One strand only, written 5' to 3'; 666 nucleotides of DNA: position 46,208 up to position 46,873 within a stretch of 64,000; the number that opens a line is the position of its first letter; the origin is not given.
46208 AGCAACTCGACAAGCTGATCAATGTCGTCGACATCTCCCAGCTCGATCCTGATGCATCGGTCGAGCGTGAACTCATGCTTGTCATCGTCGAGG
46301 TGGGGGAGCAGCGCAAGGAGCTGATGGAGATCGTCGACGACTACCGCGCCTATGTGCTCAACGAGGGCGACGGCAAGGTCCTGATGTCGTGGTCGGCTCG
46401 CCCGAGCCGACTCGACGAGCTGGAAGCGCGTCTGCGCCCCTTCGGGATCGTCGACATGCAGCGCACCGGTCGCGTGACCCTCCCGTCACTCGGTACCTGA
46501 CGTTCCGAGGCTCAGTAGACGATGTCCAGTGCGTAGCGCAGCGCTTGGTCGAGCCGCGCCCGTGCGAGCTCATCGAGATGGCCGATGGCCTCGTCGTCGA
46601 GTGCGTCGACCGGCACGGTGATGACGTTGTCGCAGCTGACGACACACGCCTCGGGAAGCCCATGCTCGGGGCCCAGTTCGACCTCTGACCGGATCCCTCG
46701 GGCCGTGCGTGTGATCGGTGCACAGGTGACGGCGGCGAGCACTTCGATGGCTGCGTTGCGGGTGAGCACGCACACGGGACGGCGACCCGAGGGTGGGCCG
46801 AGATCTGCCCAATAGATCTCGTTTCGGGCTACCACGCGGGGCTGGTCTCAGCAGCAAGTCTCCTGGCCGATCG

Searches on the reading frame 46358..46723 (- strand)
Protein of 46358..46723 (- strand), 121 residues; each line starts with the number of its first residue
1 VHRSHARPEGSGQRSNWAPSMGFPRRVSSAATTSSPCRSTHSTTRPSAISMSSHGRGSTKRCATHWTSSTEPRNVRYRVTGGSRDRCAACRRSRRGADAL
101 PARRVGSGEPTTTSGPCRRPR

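Call 14: search_protein_families(library=pfam, proteins=[window:46358-46723:-], max_evalue=1)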
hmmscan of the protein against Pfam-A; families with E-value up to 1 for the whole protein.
window:46358-46723:- (121 aa): 1 family
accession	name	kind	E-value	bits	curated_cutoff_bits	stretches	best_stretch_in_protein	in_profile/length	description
PF07344.16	Amastin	-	0.27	11.6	27.2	1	49-99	16-67/157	Amastin surface glycoprotein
